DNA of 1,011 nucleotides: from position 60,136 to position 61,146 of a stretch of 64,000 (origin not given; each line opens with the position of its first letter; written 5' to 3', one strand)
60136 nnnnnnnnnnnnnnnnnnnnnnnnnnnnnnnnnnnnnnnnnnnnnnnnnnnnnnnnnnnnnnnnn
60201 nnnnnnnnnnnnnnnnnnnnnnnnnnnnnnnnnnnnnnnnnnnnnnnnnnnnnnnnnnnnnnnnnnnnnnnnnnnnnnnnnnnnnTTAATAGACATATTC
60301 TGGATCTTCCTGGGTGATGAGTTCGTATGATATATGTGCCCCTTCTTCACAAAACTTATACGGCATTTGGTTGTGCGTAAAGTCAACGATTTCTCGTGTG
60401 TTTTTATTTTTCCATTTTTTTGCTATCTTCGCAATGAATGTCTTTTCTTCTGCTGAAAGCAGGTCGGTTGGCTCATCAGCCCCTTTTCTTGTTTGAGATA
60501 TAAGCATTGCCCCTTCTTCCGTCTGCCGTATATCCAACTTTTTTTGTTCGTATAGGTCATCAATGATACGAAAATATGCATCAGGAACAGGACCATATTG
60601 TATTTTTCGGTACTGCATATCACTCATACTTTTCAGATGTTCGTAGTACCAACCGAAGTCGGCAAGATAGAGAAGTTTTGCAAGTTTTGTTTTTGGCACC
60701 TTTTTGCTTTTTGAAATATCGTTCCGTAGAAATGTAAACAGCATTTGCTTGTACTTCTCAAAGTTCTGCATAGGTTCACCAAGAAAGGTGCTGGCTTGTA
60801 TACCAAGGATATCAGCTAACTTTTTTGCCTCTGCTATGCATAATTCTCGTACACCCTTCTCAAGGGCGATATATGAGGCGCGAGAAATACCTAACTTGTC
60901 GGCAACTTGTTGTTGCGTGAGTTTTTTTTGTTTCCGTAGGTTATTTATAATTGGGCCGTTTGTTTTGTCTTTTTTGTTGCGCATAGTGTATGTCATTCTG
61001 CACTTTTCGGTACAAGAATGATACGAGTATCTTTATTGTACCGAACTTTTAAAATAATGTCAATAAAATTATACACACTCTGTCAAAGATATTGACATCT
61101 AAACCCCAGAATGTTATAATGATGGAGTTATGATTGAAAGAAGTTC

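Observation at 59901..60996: Candidate PanA-type (HTH-DUF4065) antitoxin with an uncharacterized small basic partner: a possible novel toxin-antitoxin pair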

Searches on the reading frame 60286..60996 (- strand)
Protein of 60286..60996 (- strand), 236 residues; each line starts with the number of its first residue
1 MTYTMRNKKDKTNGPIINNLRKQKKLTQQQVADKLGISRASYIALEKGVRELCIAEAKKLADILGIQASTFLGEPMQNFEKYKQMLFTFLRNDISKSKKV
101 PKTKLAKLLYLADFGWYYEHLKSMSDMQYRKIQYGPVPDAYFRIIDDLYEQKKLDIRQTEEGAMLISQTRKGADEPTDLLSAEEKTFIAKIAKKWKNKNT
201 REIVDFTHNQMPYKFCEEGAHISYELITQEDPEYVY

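Call 3: search_protein_families(library=pfam, proteins=[window:60286-60996:-], max_evalue=1)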
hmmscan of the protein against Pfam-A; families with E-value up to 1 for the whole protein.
window:60286-60996:- (236 aa): 17 families
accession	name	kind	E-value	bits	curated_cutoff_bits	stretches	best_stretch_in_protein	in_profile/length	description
PF13274.11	SocA_Panacea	-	8.2e-16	59.4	25.7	1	105-214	1-113/113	Antitoxin SocA-like, Panacea domain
PF01381.28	HTH_3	-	3.1e-12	46.8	23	1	19-67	3-51/55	Helix-turn-helix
PF12844.13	HTH_19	-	4.5e-11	42.9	30.2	1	17-71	4-58/64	Helix-turn-helix domain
PF13560.12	HTH_31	-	2.1e-05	25.2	27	1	20-67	9-57/64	Helix-turn-helix domain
PF13443.12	HTH_26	-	0.00036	21.2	22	1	17-71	2-57/63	Cro/C1-type HTH DNA-binding domain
PF13744.12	HTH_37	-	0.0015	18.7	27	1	17-55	23-62/80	Helix-turn-helix domain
PF13412.12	HTH_24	-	0.0024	17.9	21.9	1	16-40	8-32/48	Winged helix-turn-helix DNA-binding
PF04967.18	HTH_10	-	0.0081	16.4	23.1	0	56-72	25-41/53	HTH DNA binding domain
PF13384.12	HTH_23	-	0.0093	16.2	24.6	1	21-40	14-32/50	Homeodomain-like domain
PF04545.22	Sigma70_r4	-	0.014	15.4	24.1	1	20-39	15-34/50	Sigma-70, region 4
PF13413.12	HTH_25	-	0.015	15.5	24.6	1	19-49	4-34/62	Helix-turn-helix domain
PF17762.8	HTH_ParB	-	0.045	14.3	22.6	1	18-41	13-36/102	ParB HTH domain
PF20432.4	Xre-like-HTH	-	0.09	13.5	25.8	0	19-42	17-40/63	Antitoxin Xre-like helix-turn-helix domain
PF14590.12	DUF4447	-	0.094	13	27.2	1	13-66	8-61/166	Domain of unknown function (DUF4447)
PF08279.18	HTH_11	-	0.1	13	25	1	16-40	5-30/55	HTH domain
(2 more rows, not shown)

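Call 4: search_protein_families(library=ncbifam, proteins=[window:60286-60996:-], max_evalue=1)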
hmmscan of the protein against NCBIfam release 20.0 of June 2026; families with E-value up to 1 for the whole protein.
window:60286-60996:- (236 aa): 26 families (the best 25 are shown)
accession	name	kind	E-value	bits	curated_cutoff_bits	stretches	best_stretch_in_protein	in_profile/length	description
NF041951.1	phage_RstR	subfamily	1.5e-09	38.1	80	1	17-81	7-71/108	RstR family transcriptional repressor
TIGR03070.1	couple_hipB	subfamily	1.2e-08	34.8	71.65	1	15-67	5-57/58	type II toxin-antitoxin system Y4mF family antitoxin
NF047948.1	male_kill_WMK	equivalog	1.5e-06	27.9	300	1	17-110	10-104/300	WO male-killing family protein Wmk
NF038139.1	Reg_Aceta_RamB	equivalog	6.4e-05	21.8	700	1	14-71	4-61/465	acetate metabolism transcriptional regulator RamB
NF007408.0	PRK09943.1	equivalog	0.00025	20.6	211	1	10-78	5-73/185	HTH-type transcriptional regulator PuuR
NF004471.0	PRK05803.1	subfamily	0.0015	17.8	252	1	20-44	191-214/235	RNA polymerase sporulation sigma factor SigK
NF006015.0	PRK08154.1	subfamily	0.0017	17.6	204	1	16-90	34-107/314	anaerobic benzoate catabolism transcriptional regulator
NF003057.0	PRK03975.1-5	subfamily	0.0025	17.5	168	1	22-63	17-57/134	putative transcriptional regulator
NF003055.0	PRK03975.1-2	equivalog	0.0033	17.2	122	1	19-59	19-57/140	putative transcriptional regulator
NF004052.0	PRK05572.1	subfamily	0.0037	16.8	311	1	17-49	210-242/252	SigF/SigG family RNA polymerase sporulation sigma factor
NF004158.0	PRK05627.1-1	equivalog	0.0054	16.1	396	1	42-123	25-106/304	bifunctional riboflavin kinase/FAD synthetase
TIGR03830.1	CxxCG_CxxCG_HTH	subfamily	0.0059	16.4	61.8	1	5-42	58-95/127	type II TA system antitoxin MqsA family protein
NF052239.1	antitox_spr1629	equivalog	0.0065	15.6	335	1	14-124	4-114/377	spr1629 family repressor/antitoxin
NF041575.1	antitoxPezA_Strep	equivalog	0.0072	16.3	290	1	16-50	5-39/158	type II toxin-antitoxin system antitoxin PezA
NF047745.1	SocA_antitoxin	equivalog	0.0081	15.9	190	1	96-210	17-125/176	type VI toxin-antitoxin system SocA family antitoxin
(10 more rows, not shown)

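Call 6: search_protein_families(library=phrogs, proteins=[window:60286-60996:-], max_evalue=1)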
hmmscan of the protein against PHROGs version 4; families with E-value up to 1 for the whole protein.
window:60286-60996:- (236 aa): 38 families (the best 25 are shown)
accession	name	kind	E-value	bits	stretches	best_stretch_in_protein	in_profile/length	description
phrog_1281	-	unknown function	6.5e-14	53.1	1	77-226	5-145/195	-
phrog_8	-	transcription regulation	5.7e-11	43.5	1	5-111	64-201/346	transcriptional regulator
phrog_3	-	transcription regulation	7.2e-10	40.2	1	3-198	79-269/430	transcriptional repressor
phrog_2439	-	transcription regulation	3.4e-09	37.1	1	11-121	6-111/367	transcriptional regulator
phrog_1373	-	transcription regulation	2.7e-08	35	1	17-77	68-128/166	transcriptional regulator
phrog_7241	-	transcription regulation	1.7e-07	32.3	1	17-68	66-117/122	transcriptional regulator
phrog_4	-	transcription regulation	2.3e-07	31.1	1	7-91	126-205/400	transcriptional repressor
phrog_5823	-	transcription regulation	3e-07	30.9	1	11-82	5-77/404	transcriptional regulator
phrog_2967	-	transcription regulation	3.6e-07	31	1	5-209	3-172/225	transcriptional regulator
phrog_14939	-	unknown function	2e-06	28.3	1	94-217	16-138/313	-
phrog_10390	-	unknown function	6.8e-06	26.8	1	94-228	159-288/299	-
phrog_1994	-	DNA, RNA and nucleotide metabolism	2e-05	25.6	1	17-78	4-66/170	DNA binding protein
phrog_6962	-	unknown function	2.6e-05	25.4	1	14-54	3-43/73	-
phrog_2328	-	transcription regulation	3.5e-05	24.6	1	19-67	22-70/128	transcriptional repressor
phrog_2339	-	DNA, RNA and nucleotide metabolism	0.00011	23.1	1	17-75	30-89/98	HTH DNA binding protein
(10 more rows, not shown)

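Call 7: search_protein_families(library=padloc, proteins=[window:60286-60996:-], max_evalue=1)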
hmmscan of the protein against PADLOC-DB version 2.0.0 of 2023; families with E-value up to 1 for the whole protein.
window:60286-60996:- (236 aa): 15 families
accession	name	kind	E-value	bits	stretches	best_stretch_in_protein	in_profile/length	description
PDLC04775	PDC-M69A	-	1.2e-08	33.4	1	16-90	11-85/113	-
PDLC04142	capH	-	1.4e-08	33.7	1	12-90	6-80/103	capH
PDLC02926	HTH_VI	-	6.2e-08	30.8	1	16-94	5-84/92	-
PDLC03665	Control_protein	-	9.2e-07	27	1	17-72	13-69/77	control protein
PDLC03952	RmrA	-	5.1e-06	23.6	1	17-94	27-104/395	-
PDLC03954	RmrA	-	1e-05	22.6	1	10-114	8-108/380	-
PDLC03949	RmrA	-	6e-05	20.1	1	21-82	11-72/363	-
PDLC03947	RmrA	-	0.00029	17.8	1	12-119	11-114/383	-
PDLC03951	RmrA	-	0.0003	17.9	1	17-114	13-105/400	-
PDLC03945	RmrA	-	0.00082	16.6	1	13-126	3-116/394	-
PDLC03946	RmrA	-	0.0015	15.3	1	20-81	10-71/357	-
PDLC03948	RmrA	-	0.01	12.7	1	17-213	13-194/397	-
PDLC03664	Control_protein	-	0.015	13.7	1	17-67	18-68/74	control protein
PDLC03953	RmrA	-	0.019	12.2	1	16-77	9-70/373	-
PDLC03666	Control_protein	-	0.033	12.6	1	14-69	8-63/77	control protein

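Call 59: find_homologous_proteins(query=window:60286-60996:-, max_evalue=0.00001)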
Query window:60286-60996:- (236 aa): 2205 proteins with E <= 0.00001 among 2429 candidates; the best 120 are listed.
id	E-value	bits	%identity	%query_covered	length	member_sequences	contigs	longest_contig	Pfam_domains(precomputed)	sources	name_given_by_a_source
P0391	7.6e-150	515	100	98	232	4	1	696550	PF12844.14,PF13274.12,PF01381.29,PF13560.13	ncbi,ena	-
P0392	1.0e-126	439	84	98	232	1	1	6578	PF12844.14,PF13274.12,PF01381.29,PF13560.13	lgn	-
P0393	1.9e-121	422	85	95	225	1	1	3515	PF12844.14,PF13274.12,PF01381.29,PF13560.13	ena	-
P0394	1.5e-120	419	81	98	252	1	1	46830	PF12844.14,PF13274.12,PF01381.29,PF13560.13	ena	-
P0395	3.8e-118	411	85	92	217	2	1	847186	PF12844.14,PF13274.12,PF01381.29,PF13560.13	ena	-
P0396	6.2e-118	410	83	95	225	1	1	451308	PF12844.14,PF13274.12,PF01381.29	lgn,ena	-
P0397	2.1e-117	409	80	98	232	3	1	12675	PF12844.14,PF13274.12,PF01381.29,PF13560.13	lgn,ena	-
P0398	5.2e-94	332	66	97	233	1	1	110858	PF12844.14,PF13274.12,PF01381.29,PF13560.13,PF13443.13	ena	-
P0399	3.5e-93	329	67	97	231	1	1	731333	PF12844.14,PF13274.12,PF01381.29,PF13560.13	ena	-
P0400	3.1e-92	326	64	98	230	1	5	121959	PF12844.14,PF13274.12,PF01381.29,PF13560.13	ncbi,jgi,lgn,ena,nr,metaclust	ncbi:MAG: DUF4065 domain-containing protein [Candidatus Kaiserbacteria bacterium]|nr:DUF4065 domain-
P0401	1.3e-91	324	65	100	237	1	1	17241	PF12844.14,PF13274.12,PF01381.29,PF13560.13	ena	-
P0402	7.7e-91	322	63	98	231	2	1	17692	PF12844.14,PF13274.12,PF01381.29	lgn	-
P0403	1.1e-90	321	64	95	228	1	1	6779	PF12844.14,PF13274.12,PF01381.29,PF13560.13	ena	-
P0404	3.2e-90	320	65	94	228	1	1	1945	PF12844.14,PF13274.12,PF01381.29,PF13560.13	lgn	-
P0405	3.6e-90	319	64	95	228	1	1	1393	PF12844.14,PF13274.12,PF01381.29,PF13560.13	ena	-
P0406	7.0e-90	319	65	93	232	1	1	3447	PF12844.14,PF13274.12,PF01381.29,PF13560.13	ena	-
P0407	1.1e-89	318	64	94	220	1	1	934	PF12844.14,PF13274.12,PF01381.29,PF13560.13,PF13443.13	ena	-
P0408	1.5e-89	317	65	94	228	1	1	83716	PF12844.14,PF13274.12,PF01381.29,PF13560.13,PF13443.13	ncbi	-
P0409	9.1e-89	315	63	100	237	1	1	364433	PF12844.14,PF13274.12,PF01381.29,PF13560.13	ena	-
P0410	2.6e-88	313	63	97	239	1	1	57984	PF12844.14,PF13274.12,PF01381.29,PF13560.13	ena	-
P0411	5.7e-87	309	62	96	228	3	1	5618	PF12844.14,PF13274.12,PF01381.29,PF13560.13,PF13443.13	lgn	-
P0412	7.3e-87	309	64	94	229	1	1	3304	PF12844.14,PF13274.12,PF01381.29,PF13560.13,PF13443.13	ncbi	-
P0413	7.6e-87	309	61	94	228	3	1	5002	PF12844.14,PF13274.12,PF01381.29,PF13560.13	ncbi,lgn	-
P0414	3.1e-86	307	63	94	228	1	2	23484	PF12844.14,PF13274.12,PF01381.29,PF13560.13,PF13443.13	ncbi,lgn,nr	ncbi:MAG: helix-turn-helix domain-containing protein [Patescibacteria group bacterium]|nr:helix-turn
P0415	3.3e-86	307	62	95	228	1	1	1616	PF12844.14,PF13274.12,PF01381.29,PF13560.13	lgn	-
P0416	1.0e-85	305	61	95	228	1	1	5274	PF12844.14,PF13274.12,PF01381.29,PF13560.13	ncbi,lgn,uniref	ncbi:hypothetical protein MNBD_CPR01-16 [hydrothermal vent metagenome]|uniref:HTH cro/C1-type domain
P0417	1.3e-85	305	62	94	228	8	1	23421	PF12844.14,PF13274.12,PF01381.29,PF13560.13,PF13443.13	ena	-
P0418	1.5e-85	304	62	94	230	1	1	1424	PF12844.14,PF13274.12,PF01381.29,PF13560.13,PF13443.13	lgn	-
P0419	3.8e-85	303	62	94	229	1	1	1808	PF12844.14,PF13274.12,PF01381.29,PF13560.13,PF13443.13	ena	-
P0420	6.8e-85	302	61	94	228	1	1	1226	PF12844.14,PF13274.12,PF01381.29,PF13560.13,PF13443.13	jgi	jgi:transcriptional regulator with XRE-family HTH domain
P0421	7.1e-84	299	62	94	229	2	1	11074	PF12844.14,PF13274.12,PF01381.29,PF13560.13,PF13443.13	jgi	jgi:transcriptional regulator with XRE-family HTH domain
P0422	2.8e-83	297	63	92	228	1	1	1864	PF12844.14,PF13274.12,PF01381.29,PF13560.13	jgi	-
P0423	1.3e-82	295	60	93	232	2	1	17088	PF12844.14,PF13274.12,PF01381.29,PF13560.13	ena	-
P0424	1.4e-82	295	64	94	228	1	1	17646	PF12844.14,PF13274.12,PF01381.29,PF13560.13,PF13443.13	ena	-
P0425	1.6e-82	294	62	94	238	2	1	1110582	PF12844.14,PF13274.12,PF01381.29,PF13560.13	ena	-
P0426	4.6e-80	286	57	98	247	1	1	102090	PF12844.14,PF13274.12,PF01381.29,PF13560.13,PF13443.13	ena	-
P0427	2.1e-79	284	59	94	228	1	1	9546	PF12844.14,PF13274.12,PF01381.29,PF13560.13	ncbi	-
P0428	2.9e-79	284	62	94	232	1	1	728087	PF12844.14,PF13274.12,PF01381.29,PF13560.13,PF13443.13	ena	-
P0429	6.0e-79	283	58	93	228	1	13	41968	PF12844.14,PF13274.12,PF01381.29,PF13560.13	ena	-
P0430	1.3e-78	282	57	94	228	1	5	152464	PF12844.14,PF13274.12,PF01381.29,PF13560.13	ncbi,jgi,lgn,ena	ncbi:MAG: helix-turn-helix domain-containing protein [Verrucomicrobiota bacterium]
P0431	5.7e-78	280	57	94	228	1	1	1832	PF12844.14,PF13274.12,PF01381.29,PF13560.13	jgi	-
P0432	7.5e-78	279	60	95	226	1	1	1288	PF12844.14,PF13274.12,PF01381.29,PF13560.13,PF13443.13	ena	-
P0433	7.8e-78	279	57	93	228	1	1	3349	PF12844.14,PF13274.12,PF01381.29,PF13560.13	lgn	-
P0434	1.1e-77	279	58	93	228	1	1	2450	PF12844.14,PF13274.12,PF01381.29,PF13560.13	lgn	-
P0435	1.6e-77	278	58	93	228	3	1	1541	PF12844.14,PF13274.12,PF01381.29,PF13560.13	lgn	-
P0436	1.8e-77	278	59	93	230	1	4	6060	PF12844.14,PF13274.12,PF01381.29,PF13560.13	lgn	-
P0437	4.4e-76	273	57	94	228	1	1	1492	PF12844.14,PF13274.12,PF01381.29,PF13560.13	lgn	-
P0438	4.8e-76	273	58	97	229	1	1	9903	PF12844.14,PF13274.12,PF01381.29,PF13560.13,PF13443.13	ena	-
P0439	1.2e-75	272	59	92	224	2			PF12844.14,PF13274.12,PF01381.29,PF13560.13,PF13443.13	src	-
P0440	2.2e-75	271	57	94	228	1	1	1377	PF12844.14,PF13274.12,PF01381.29,PF13560.13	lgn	-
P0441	4.3e-75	270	56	94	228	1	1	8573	PF12844.14,PF13274.12,PF01381.29,PF13560.13,PF13443.13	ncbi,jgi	ncbi:MAG: hypothetical protein RL536_97 [Candidatus Parcubacteria bacterium]|jgi:transcriptional reg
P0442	7.5e-75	269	55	94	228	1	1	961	PF13412.13,PF12844.14,PF13274.12,PF01381.29,PF24250.2,PF13560.13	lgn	-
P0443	7.8e-75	269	59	94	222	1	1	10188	PF12844.14,PF13274.12,PF01381.29,PF13560.13,PF13443.13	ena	-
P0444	8.7e-75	269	55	94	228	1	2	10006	PF12844.14,PF13274.12,PF01381.29,PF13560.13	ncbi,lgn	-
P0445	1.0e-74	269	55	94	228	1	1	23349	PF12844.14,PF13274.12,PF01381.29,PF13560.13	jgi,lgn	jgi:transcriptional regulator with XRE-family HTH domain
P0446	1.9e-74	268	56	95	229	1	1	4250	PF12844.14,PF13274.12,PF01381.29,PF13560.13,PF13443.13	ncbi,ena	-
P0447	3.5e-74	267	57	94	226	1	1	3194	PF12844.14,PF13274.12,PF01381.29,PF13560.13,PF13443.13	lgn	-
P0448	3.9e-74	267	55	93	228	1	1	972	PF12844.14,PF13274.12,PF01381.29,PF13560.13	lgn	-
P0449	5.7e-74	267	55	94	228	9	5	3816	PF12844.14,PF13274.12,PF01381.29,PF13560.13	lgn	-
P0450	1.1e-73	266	54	94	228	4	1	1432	PF12844.14,PF13274.12,PF01381.29,PF13560.13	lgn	-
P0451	1.1e-73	266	56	93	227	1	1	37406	PF12844.14,PF13274.12,PF01381.29,PF13560.13,PF13443.13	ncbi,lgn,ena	-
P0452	2.0e-73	265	57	94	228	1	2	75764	PF12844.14,PF13274.12,PF01381.29,PF13560.13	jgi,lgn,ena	jgi:transcriptional regulator with XRE-family HTH domain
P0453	4.2e-73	264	55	93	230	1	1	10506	PF12844.14,PF13274.12,PF01381.29,PF13560.13,PF13443.13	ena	-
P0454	5.1e-73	263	56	94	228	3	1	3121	PF12844.14,PF13274.12,PF01381.29,PF13560.13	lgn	-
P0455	9.4e-73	263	55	99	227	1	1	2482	PF12844.14,PF13274.12,PF01381.29,PF13560.13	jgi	jgi:transcriptional regulator with XRE-family HTH domain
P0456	1.1e-72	262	56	93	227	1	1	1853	PF12844.14,PF13274.12,PF01381.29,PF13560.13,PF13443.13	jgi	jgi:transcriptional regulator with XRE-family HTH domain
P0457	1.1e-72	262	56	94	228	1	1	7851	PF12844.14,PF13274.12,PF01381.29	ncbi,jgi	jgi:transcriptional regulator with XRE-family HTH domain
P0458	1.2e-72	262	56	93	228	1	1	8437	PF12844.14,PF13274.12,PF01381.29,PF13560.13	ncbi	-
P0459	1.4e-72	262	54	94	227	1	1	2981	PF13412.13,PF12844.14,PF13274.12,PF01381.29,PF13560.13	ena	-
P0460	1.4e-72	262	55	93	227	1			PF12844.14,PF13274.12,PF01381.29,PF13560.13,PF13443.13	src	-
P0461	2.2e-72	261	55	93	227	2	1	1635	PF12844.14,PF13274.12,PF01381.29,PF13560.13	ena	-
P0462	2.9e-72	261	54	93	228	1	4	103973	PF12844.14,PF13274.12,PF01381.29,PF13560.13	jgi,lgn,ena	-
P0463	3.3e-72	261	54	94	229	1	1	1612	PF12844.14,PF13274.12,PF01381.29,PF13560.13,PF13443.13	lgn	-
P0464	3.9e-72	261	53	93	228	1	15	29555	PF12844.14,PF13274.12,PF01381.29,PF13560.13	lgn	-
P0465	4.7e-72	260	55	93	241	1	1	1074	PF12844.14,PF13274.12,PF01381.29,PF13560.13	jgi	jgi:transcriptional regulator with XRE-family HTH domain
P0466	6.2e-72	260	55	94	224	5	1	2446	PF12844.14,PF13274.12,PF01381.29,PF24250.2,PF13560.13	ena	-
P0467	6.4e-72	260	56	93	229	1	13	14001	PF13412.13,PF12844.14,PF13274.12,PF01381.29,PF13560.13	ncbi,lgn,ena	ncbi:MAG: helix-turn-helix domain-containing protein [Patescibacteria group bacterium]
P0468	6.7e-72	260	56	93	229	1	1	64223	PF12844.14,PF13274.12,PF01381.29,PF13560.13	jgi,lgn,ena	-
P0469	6.8e-72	260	56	94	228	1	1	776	PF12844.14,PF13274.12,PF01381.29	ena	-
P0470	7.1e-72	260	55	93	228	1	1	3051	PF12844.14,PF13274.12,PF01381.29,PF13560.13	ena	-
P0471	8.4e-72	259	56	94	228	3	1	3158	PF13412.13,PF12844.14,PF13274.12,PF01381.29,PF13560.13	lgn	-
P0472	8.5e-72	259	55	94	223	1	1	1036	PF12844.14,PF13274.12,PF01381.29,PF13560.13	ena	-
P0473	8.7e-72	259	56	96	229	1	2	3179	PF12844.14,PF13274.12,PF01381.29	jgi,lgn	-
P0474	9.5e-72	259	56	93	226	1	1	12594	PF12844.14,PF13274.12,PF01381.29,PF13560.13,PF13443.13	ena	-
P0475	1.1e-71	259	55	93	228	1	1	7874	PF12844.14,PF13274.12,PF01381.29,PF13560.13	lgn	-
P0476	1.3e-71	259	56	94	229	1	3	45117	PF12844.14,PF13274.12,PF01381.29,PF13560.13,PF13443.13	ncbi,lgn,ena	-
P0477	1.3e-71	259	55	94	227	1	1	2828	PF12844.14,PF13274.12,PF01381.29,PF13560.13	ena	-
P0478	1.4e-71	259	55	94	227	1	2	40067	PF12844.14,PF13274.12,PF01381.29,PF13560.13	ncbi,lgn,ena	-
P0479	1.5e-71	259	54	93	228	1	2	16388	PF12844.14,PF13274.12,PF01381.29,PF13560.13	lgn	-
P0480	1.6e-71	258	53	94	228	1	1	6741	PF12844.14,PF13274.12,PF01381.29,PF13560.13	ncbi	-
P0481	1.8e-71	258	54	94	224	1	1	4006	PF12844.14,PF13274.12,PF01381.29,PF13560.13,PF13443.13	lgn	-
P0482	1.8e-71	258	53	98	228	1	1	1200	PF12844.14,PF13274.12,PF01381.29,PF13560.13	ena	-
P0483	1.8e-71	258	55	93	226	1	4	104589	PF12844.14,PF13274.12,PF01381.29,PF13560.13,PF13443.13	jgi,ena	jgi:transcriptional regulator with XRE-family HTH domain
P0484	1.9e-71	258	55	92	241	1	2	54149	PF12844.14,PF13274.12,PF01381.29,PF13560.13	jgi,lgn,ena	jgi:transcriptional regulator with XRE-family HTH domain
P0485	2.2e-71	258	55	94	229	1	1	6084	PF12844.14,PF13274.12,PF01381.29,PF13560.13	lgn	-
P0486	2.3e-71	258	53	93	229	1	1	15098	PF12844.14,PF13274.12,PF01381.29,PF13560.13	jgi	-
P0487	2.3e-71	258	55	94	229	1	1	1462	PF12844.14,PF13274.12,PF01381.29,PF13560.13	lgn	-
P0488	2.3e-71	258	54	93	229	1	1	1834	PF12844.14,PF13274.12,PF01381.29,PF13560.13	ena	-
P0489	2.4e-71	258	55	93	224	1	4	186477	PF12844.14,PF13274.12,PF01381.29,PF13560.13,PF13443.13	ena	-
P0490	2.6e-71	258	55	93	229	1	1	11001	PF12844.14,PF13274.12,PF01381.29,PF13560.13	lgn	-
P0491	2.6e-71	258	55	93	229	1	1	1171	PF12844.14,PF13274.12,PF01381.29,PF13443.13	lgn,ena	-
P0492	3.2e-71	258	55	93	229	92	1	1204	PF12844.14,PF13274.12,PF01381.29,PF13560.13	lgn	-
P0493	3.3e-71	257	54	94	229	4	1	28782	PF12844.14,PF13274.12,PF01381.29,PF13560.13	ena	-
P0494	3.4e-71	257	55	93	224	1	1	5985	PF12844.14,PF13274.12,PF01381.29,PF13443.13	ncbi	ncbi:MAG: type II toxin-antitoxin system antitoxin SocA domain-containing protein [bacterium]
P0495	3.4e-71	257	55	93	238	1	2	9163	PF12844.14,PF13274.12,PF01381.29,PF13443.13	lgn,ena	-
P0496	3.4e-71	257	55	93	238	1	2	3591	PF12844.14,PF13274.12,PF01381.29,PF13443.13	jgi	-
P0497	3.5e-71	257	54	94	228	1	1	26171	PF12844.14,PF13274.12,PF01381.29,PF13560.13,PF13443.13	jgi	jgi:transcriptional regulator with XRE-family HTH domain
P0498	3.6e-71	257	54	94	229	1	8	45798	PF12844.14,PF13274.12,PF01381.29,PF13560.13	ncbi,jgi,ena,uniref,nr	ncbi:MAG: hypothetical protein COV08_03195 [Candidatus Vogelbacteria bacterium CG10_big_fil_rev_8_21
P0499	3.7e-71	257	55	93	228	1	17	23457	PF12844.14,PF13274.12,PF01381.29,PF13560.13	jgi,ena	-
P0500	3.8e-71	257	54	93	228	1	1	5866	PF12844.14,PF13274.12,PF01381.29,PF13560.13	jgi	jgi:transcriptional regulator with XRE-family HTH domain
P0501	3.9e-71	257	55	93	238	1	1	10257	PF12844.14,PF13274.12,PF01381.29,PF13560.13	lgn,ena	-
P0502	3.9e-71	257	55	93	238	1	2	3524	PF12844.14,PF13274.12,PF01381.29,PF13560.13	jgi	-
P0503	4.0e-71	257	54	94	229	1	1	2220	PF12844.14,PF13274.12,PF01381.29,PF13560.13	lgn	-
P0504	4.1e-71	257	54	93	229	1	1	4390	PF12844.14,PF13274.12,PF01381.29,PF13560.13,PF13443.13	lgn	-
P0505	4.5e-71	257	55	93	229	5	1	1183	PF12844.14,PF13274.12,PF01381.29,PF13560.13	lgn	-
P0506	4.6e-71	257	54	93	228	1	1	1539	PF12844.14,PF13274.12,PF01381.29,PF13560.13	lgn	-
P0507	4.8e-71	257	54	93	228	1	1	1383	PF12844.14,PF13274.12,PF01381.29,PF13560.13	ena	-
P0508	4.8e-71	257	54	93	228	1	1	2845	PF12844.14,PF13274.12,PF01381.29,PF13560.13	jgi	-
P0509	4.9e-71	257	54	93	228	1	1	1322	PF12844.14,PF13274.12,PF01381.29,PF13560.13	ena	-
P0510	5.0e-71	257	54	94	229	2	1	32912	PF12844.14,PF13274.12,PF01381.29,PF13560.13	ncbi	-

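Call 60: find_encoding_contigs(protein=P0391, flank=3000, max_places=3)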
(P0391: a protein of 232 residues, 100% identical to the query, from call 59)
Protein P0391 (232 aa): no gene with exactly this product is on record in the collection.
